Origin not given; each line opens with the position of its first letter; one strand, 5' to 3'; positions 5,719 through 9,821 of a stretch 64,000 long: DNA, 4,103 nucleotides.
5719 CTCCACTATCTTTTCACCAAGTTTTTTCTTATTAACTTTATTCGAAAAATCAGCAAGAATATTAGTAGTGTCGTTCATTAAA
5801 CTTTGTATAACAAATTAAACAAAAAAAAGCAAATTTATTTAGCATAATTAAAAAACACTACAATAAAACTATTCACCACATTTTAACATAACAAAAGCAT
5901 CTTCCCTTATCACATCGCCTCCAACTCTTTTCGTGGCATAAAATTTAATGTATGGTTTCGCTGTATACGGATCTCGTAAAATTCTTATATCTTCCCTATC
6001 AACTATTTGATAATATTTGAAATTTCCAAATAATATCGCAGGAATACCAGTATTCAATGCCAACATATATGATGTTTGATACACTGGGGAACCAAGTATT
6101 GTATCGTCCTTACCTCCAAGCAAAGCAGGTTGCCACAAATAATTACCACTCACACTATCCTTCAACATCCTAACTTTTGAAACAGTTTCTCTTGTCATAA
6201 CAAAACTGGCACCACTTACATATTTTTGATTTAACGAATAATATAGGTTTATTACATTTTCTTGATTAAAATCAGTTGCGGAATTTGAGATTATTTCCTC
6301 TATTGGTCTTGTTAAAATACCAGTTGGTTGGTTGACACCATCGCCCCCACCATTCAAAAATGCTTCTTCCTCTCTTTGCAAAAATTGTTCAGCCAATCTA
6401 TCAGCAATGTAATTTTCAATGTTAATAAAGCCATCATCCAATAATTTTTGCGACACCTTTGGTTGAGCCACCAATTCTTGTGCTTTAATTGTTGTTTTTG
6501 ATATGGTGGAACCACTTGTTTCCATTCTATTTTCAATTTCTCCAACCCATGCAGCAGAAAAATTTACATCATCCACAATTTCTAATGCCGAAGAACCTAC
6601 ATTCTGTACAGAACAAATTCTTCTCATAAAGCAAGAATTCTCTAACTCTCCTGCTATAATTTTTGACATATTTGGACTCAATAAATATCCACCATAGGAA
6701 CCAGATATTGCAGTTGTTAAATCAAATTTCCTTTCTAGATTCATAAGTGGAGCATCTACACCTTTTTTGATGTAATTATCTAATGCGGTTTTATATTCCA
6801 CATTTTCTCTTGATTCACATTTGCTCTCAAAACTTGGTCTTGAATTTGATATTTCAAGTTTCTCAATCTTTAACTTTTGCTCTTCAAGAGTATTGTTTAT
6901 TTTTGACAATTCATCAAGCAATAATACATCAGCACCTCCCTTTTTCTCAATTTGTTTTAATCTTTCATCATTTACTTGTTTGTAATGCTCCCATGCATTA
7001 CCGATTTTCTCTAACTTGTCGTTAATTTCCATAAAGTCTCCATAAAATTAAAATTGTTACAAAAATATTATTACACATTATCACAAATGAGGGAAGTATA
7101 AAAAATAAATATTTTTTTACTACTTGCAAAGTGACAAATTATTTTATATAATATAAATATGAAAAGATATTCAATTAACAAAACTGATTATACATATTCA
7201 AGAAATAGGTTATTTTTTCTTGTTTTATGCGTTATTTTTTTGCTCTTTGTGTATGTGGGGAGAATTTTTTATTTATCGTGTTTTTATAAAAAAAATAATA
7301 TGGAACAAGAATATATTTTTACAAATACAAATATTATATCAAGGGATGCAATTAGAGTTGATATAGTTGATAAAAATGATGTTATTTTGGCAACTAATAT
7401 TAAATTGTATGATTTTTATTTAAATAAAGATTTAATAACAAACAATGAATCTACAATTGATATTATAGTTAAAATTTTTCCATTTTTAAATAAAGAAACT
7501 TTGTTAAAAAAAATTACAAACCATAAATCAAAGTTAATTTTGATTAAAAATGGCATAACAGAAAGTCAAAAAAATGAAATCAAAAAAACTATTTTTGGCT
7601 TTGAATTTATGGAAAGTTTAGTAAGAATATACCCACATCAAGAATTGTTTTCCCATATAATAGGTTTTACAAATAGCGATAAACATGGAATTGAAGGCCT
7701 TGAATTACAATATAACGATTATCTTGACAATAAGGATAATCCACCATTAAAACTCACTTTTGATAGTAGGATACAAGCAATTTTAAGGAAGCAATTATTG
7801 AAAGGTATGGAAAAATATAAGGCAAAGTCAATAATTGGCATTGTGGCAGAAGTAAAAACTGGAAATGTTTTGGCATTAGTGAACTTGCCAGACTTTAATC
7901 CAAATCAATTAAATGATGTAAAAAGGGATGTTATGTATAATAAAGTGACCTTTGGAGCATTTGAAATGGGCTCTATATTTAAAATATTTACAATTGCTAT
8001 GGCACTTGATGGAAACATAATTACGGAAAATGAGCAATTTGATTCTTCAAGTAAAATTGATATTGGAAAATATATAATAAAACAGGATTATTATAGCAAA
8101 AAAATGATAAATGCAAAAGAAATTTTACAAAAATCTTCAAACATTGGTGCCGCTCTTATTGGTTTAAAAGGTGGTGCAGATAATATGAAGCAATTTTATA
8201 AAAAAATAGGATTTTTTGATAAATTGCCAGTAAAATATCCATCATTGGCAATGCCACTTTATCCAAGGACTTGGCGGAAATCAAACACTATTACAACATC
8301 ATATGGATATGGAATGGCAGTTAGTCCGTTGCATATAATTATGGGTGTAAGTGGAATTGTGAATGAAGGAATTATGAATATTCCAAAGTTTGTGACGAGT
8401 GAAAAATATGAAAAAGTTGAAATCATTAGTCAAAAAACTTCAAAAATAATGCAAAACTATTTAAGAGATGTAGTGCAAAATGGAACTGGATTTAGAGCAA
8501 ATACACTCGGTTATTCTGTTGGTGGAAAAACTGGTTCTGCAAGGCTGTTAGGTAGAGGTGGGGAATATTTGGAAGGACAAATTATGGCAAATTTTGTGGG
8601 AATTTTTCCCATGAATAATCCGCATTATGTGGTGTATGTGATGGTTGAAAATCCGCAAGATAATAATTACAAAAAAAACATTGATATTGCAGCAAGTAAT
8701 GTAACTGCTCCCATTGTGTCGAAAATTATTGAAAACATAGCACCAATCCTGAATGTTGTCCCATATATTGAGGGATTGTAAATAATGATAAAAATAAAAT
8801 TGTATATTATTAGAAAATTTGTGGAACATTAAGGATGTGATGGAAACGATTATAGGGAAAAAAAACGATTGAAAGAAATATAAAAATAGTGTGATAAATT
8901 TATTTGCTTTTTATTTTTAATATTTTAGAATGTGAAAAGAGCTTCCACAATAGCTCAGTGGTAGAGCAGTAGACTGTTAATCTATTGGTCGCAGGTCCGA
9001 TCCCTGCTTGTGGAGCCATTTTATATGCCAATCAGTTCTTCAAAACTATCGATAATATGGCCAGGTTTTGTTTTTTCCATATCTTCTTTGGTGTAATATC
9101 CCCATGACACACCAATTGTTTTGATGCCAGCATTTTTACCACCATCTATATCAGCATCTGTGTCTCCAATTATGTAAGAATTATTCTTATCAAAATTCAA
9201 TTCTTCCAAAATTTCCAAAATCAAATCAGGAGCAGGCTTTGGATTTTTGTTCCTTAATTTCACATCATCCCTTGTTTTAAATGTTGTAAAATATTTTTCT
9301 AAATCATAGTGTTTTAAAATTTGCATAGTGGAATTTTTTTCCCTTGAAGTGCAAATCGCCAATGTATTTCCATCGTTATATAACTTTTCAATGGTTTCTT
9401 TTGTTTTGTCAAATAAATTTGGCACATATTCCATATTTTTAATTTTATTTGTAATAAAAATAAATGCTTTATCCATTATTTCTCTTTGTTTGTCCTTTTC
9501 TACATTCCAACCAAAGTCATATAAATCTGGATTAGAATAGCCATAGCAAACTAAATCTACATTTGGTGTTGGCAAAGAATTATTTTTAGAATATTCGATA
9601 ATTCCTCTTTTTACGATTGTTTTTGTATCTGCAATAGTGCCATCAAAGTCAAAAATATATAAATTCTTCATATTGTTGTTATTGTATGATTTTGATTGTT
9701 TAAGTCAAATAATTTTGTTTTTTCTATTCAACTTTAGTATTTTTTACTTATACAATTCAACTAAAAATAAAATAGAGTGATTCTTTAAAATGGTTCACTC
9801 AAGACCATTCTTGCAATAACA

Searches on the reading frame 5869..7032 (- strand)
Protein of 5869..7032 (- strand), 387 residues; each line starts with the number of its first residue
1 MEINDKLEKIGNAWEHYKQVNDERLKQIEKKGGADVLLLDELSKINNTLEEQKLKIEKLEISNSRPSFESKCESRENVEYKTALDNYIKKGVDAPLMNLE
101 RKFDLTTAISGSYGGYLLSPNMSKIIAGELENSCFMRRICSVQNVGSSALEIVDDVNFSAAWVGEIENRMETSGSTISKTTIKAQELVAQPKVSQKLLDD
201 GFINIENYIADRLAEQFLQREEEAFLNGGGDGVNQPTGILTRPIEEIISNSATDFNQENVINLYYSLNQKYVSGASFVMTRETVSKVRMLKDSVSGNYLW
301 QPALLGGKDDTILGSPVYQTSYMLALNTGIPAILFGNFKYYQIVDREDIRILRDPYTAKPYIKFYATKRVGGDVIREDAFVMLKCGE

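Call 15: search_protein_families(library=pfam, proteins=[window:5869-7032:-])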
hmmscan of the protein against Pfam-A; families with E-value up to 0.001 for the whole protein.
window:5869-7032:- (387 aa): 1 family
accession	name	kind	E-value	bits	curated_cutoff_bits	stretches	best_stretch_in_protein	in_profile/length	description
PF05065.19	Phage_capsid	-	2e-70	237.8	24.2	1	114-385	1-280/280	Phage capsid family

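Call 34: find_homologous_proteins(query=window:5869-7032:-, max_evalue=1e-40)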
Query window:5869-7032:- (387 aa): 2196 proteins with E <= 1e-40 among 8000 candidates; the best 120 are listed.
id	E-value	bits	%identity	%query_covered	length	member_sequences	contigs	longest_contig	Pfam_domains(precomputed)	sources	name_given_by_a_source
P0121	3.8e-253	857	100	100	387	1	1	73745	PF05065.20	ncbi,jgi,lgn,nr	ncbi:MAG: phage major capsid protein [Rickettsiales bacterium]|jgi:HK97 family phage major capsid pr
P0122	9.5e-169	580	67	100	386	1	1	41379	PF05065.20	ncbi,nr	ncbi:MAG: phage major capsid protein [Rickettsiales bacterium]|nr:MAG: phage major capsid protein [R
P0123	7.7e-163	560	65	99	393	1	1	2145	PF05065.20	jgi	jgi:HK97 family phage major capsid protein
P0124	1.1e-160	553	63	100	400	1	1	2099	PF05065.20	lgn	-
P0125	3.5e-159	548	63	99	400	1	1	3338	PF05065.20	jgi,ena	-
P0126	1.3e-158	546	63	99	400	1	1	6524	PF05065.20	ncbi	-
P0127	5.8e-158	544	63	99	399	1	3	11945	PF05065.20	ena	-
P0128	1.9e-157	542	64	99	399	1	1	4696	PF05065.20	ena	-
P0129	2.9e-157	542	62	100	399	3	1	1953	PF05065.20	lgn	-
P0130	4.2e-157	541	63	99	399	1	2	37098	PF05065.20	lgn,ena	-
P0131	5.8e-157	541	63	99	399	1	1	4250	PF05065.20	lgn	-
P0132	7.6e-157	540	63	99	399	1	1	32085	PF05065.20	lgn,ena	-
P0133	8.1e-157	540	63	99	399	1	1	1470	PF05065.20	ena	-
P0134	8.2e-157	540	63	99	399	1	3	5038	PF05065.20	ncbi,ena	-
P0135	8.7e-157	540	63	99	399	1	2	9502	PF05065.20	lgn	-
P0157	1.6e-155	536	63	99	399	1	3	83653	PF05065.20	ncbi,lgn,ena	-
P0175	4.6e-153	528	61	99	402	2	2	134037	PF05065.20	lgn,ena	-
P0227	5.2e-125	436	51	99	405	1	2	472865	PF05065.20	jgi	jgi:HK97 family phage major capsid protein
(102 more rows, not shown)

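Call 35: find_encoding_contigs(protein=P0121, flank=10000, max_places=6)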
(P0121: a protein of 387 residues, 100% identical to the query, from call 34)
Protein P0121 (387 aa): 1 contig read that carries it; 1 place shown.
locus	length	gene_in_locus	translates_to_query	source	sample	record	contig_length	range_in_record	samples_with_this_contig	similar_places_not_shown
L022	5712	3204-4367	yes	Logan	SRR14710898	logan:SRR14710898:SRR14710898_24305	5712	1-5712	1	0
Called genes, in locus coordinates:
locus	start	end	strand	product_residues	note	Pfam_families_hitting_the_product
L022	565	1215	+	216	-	PF00702:Hydrolase, PF08282:Hydrolase_3 (faint), PF13419:HAD_2, PF13242:Hydrolase_like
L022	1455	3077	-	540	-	PF03717:PBP_dimer, PF00905:Transpeptidase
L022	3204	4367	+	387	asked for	PF05065:Phage_capsid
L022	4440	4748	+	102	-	-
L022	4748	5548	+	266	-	PF00590:TP_methylase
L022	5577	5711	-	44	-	?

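Call 36: find_encoding_contigs(protein=P0122, flank=10000, max_places=4)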
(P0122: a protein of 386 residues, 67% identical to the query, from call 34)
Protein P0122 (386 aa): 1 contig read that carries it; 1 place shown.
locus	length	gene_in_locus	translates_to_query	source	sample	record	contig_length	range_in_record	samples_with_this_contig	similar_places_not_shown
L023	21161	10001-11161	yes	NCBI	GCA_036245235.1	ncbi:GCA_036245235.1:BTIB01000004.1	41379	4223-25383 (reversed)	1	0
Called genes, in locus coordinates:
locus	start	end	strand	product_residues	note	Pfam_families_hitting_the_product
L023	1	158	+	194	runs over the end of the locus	PF00300:His_Phos_1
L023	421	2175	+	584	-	PF25225:DUF7843, PF13387:Lnb_N, PF25222:DUF7840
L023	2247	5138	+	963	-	-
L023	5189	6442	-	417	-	-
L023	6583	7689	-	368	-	PF00180:Iso_dh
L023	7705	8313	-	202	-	PF00694:Aconitase_C, PF27434:LeuD_C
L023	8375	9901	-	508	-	PF01555:N6_N4_Mtase, PF04471:Mrr_cat (weak), PF22722:NA-iREase1 (weak)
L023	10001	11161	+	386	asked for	PF05065:Phage_capsid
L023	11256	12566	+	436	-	PF02646:RmuC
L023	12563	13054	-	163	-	-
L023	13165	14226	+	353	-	-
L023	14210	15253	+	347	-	PF01594:AI-2E_transport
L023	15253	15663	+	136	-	PF13411:MerR_1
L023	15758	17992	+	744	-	PF13597:NRDD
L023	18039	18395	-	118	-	PF13650:Asp_protease_2, PF13975:gag-asp_proteas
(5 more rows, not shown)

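Call 40: find_encoding_contigs(protein=P0157, flank=10000, max_places=3)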
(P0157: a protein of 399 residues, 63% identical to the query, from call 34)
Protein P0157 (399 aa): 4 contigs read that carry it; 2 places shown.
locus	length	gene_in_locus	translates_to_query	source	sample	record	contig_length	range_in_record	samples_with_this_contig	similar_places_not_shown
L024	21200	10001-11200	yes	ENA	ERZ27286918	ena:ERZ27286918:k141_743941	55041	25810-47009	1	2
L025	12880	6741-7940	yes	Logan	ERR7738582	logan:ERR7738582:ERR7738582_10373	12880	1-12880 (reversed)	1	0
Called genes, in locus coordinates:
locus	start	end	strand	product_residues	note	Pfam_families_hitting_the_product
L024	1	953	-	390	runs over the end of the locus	PF00365:PFK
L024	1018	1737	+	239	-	-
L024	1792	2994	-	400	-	PF00266:Aminotran_5, PF00155:Aminotran_1_2, PF01212:Beta_elim_lyase (faint), PF01041:DegT_DnrJ_EryC1 (weak)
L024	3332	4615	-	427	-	PF04348:LppC, PF13433:Peripla_BP_5 (weak), PF13458:Peripla_BP_6, PF01094:ANF_receptor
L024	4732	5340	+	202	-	PF02660:G3P_acyltransf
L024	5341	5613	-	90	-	-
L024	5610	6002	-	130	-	PF02823:ATP-synt_DE_N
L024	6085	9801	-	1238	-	PF02811:PHP, PF07733:DNA_pol3_alpha, PF17657:DNA_pol3_finger, PF14579:HHH_6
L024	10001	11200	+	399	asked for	PF05065:Phage_capsid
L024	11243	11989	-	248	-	PF20772:TACO1_YebC_N, PF01709:Transcrip_reg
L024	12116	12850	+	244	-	PF13353:Fer4_12, PF04055:Radical_SAM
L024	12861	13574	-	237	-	PF11967:RecO_N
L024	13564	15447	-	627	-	PF03717:PBP_dimer, PF00905:Transpeptidase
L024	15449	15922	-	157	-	-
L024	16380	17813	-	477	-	PF04055:Radical_SAM, PF06968:BATS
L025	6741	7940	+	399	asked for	PF05065:Phage_capsid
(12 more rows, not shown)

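Call 41: find_encoding_contigs(protein=P0175, flank=10000, max_places=3)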
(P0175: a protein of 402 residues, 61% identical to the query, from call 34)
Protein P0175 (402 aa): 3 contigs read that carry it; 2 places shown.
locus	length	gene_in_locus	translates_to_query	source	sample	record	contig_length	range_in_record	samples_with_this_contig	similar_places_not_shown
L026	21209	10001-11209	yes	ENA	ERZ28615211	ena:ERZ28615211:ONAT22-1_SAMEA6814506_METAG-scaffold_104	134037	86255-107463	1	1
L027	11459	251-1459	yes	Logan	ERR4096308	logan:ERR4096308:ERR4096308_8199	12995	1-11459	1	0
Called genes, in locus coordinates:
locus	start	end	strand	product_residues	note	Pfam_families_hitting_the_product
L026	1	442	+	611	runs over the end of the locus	PF13522:GATase_6, PF13537:GATase_7, PF01380:SIS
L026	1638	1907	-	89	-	PF01016:Ribosomal_L27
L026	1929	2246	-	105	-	PF00829:Ribosomal_L21p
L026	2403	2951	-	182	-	PF01227:GTP_cyclohydroI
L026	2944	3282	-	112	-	PF01242:PTPS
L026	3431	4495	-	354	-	-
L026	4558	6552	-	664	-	PF00456:Transketolase_N, PF13292:DXP_synthase_N, PF00676:E1_dh (faint), PF02775:TPP_enzyme_C (weak), PF02779:Transket_pyr, PF22613:Transketolase_C_1, PF02780:Transketolase_C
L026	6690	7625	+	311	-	PF00056:Ldh_1_N, PF02866:Ldh_1_C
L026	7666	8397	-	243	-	PF18912:DZR_2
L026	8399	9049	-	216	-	PF02683:DsbD_TM, PF13386:DsbD_2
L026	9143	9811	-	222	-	-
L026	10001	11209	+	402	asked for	PF05065:Phage_capsid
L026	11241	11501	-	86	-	-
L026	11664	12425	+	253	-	PF02463:SMC_N (faint), PF00005:ABC_tran, PF13304:AAA_21 (faint), PF12399:BCA_ABC_TP_C (weak)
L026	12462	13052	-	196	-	PF01725:Ham1p_like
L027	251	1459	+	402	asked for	PF05065:Phage_capsid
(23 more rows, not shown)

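Call 43: search_protein_families(library=phrogs, proteins=[window:5869-7032:-], max_evalue=0.01)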
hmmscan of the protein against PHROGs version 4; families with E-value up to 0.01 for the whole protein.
window:5869-7032:- (387 aa): 6 families
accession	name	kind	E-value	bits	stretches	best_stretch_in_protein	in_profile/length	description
phrog_10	-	head and packaging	2.8e-66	226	1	2-384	278-634/752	major head protein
phrog_15928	-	head and packaging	7.9e-33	115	1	197-383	1-176/185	major head protein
phrog_617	-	head and packaging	1.9e-21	77.6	1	157-382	394-620/626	major head protein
phrog_17162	-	unknown function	4.7e-12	47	1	307-384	2-81/85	-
phrog_1623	-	head and packaging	5.7e-06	26.9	1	171-383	82-300/305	virion structural protein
phrog_24231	-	unknown function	0.0044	17.7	1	2-104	19-119/238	-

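Call 47: find_encoding_contigs(protein=P0227, flank=10000, max_places=2)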
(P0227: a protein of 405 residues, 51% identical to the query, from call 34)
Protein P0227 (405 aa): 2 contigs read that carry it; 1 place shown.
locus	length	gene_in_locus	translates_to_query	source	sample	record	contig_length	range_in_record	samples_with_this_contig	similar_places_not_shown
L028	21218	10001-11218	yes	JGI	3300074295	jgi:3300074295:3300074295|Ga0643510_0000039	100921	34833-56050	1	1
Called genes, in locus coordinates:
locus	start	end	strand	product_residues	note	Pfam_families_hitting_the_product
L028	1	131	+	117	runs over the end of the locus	PF05635:23S_rRNA_IVP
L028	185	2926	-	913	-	PF01411:tRNA-synt_2c, PF07973:tRNA_SAD, PF02272:DHHA1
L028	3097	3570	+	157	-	PF03449:GreA_GreB_N, PF01272:GreA_GreB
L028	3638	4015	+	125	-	-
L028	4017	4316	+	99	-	PF12647:RNHCP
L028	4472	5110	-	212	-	PF03548:LolA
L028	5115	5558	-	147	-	PF22769:DCD, PF00692:dUTPase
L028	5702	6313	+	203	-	PF01066:CDP-OH_P_transf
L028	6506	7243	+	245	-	PF11967:RecO_N, PF02565:RecO_C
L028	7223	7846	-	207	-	PF02511:Thy1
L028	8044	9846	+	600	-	-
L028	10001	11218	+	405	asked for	PF05065:Phage_capsid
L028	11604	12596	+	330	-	-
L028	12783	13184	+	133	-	-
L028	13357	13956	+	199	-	PF09343:DUF2460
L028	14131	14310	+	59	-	-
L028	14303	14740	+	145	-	-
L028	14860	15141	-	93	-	-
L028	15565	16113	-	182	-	PF01252:Peptidase_A8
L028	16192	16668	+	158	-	PF02556:SecB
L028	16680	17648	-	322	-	PF04724:Glyco_transf_17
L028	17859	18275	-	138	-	-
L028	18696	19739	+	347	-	PF00022:Actin, PF06723:MreB_Mbl, PF00012:HSP70, PF14450:FtsA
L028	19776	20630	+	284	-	PF04085:MreC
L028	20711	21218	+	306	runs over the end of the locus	PF02899:Phage_int_SAM_1, PF13495:Phage_int_SAM_4 (faint), PF00589:Phage_integrase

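Call 73: search_solved_structures(query=window:5869-7032:-, max_evalue=0.001)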
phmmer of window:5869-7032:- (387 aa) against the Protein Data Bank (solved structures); distinct sequences matched with E-value up to 0.001: 11.
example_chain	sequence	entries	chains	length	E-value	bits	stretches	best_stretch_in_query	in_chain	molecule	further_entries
6tba_C5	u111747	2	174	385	1.4e-55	192.4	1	48-384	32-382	Phage major capsid protein, HK97 family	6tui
6tb9_C5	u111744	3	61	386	1.4e-55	192.4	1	48-384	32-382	Major capsid protein Rcc01687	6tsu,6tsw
9gyi_B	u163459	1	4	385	9e-25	91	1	105-384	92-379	Major head protein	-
9lw6_A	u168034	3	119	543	3.6e-07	33.1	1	102-383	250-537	Phage capsid-like C-terminal domain-containing protein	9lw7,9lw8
3qpr_A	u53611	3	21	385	2.9e-06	30.1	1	18-321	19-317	Major capsid protein | Major capsid subunit | Scaffolding domain delta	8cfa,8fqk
2gp1_A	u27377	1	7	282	1e-05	28.3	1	135-323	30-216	Major capsid protein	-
1ohg_A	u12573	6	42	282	1.3e-05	28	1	135-321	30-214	MAJOR CAPSID PROTEIN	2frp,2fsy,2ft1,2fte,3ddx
1if0_A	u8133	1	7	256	2e-05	27.3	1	142-321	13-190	PROTEIN (MAJOR CAPSID PROTEIN GP5)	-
2fs3_A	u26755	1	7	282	2.2e-05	27.2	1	136-321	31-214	Major capsid protein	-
3e8k_A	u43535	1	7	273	0.00019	24.1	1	170-323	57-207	Major capsid protein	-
6b0x_A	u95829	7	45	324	0.00063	22.4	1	159-294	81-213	Major head protein | Major capsid protein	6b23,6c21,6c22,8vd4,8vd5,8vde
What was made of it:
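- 5869..7032 (-): Solitary RcGTA-type major capsid gene. This is the target of the box that is conserved across lineages. calls 15, 34, 43, 73 (best PDB match is RcGTA Rcc01687, E = 1.4e-55)
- The capsid is RcGTA-type (call 73).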

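Call 79: search_solved_structures(query=L028:13357-13956:+, max_evalue=0.01)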
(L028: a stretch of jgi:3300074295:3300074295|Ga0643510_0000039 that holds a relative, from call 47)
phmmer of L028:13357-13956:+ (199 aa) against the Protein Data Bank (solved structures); distinct sequences matched with E-value up to 0.01: 2.
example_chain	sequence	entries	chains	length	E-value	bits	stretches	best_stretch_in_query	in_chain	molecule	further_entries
6tba_6B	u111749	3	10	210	1.1e-44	155.6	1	1-196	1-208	Uncharacterized protein | Distal tail protein Rcc01695 | Putative gene transfer agent protein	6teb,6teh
8gtc_G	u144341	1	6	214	2.9e-27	98.8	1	1-183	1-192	Distal tail protein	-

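Call 80: search_solved_structures(query=L028:12783-13184:+, max_evalue=0.1)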
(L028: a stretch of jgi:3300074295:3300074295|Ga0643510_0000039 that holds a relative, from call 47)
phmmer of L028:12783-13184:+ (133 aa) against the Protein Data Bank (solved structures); distinct sequences matched with E-value up to 0.1: 0.

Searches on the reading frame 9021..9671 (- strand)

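Call 32: search_protein_families(library=pfam, proteins=[window:9021-9671:-], max_evalue=0.01)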
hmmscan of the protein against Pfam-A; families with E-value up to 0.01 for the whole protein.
window:9021-9671:- (216 aa): 5 families
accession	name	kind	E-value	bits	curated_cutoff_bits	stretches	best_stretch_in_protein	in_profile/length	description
PF13419.12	HAD_2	-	1.1e-33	117.3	23.8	1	5-188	1-178/178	Haloacid dehalogenase-like hydrolase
PF00702.32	Hydrolase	-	7.3e-18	66.1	26.4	1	4-182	3-191/191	haloacid dehalogenase-like hydrolase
PF13242.12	Hydrolase_like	-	6.5e-16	58.5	22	1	145-213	4-75/75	HAD-hyrolase-like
PF08282.18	Hydrolase_3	-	1.7e-06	28.4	20.9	1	88-130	18-60/255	haloacid dehalogenase-like hydrolase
PF12710.13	HAD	-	5.2e-05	24.2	27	1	6-176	2-186/189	haloacid dehalogenase-like hydrolase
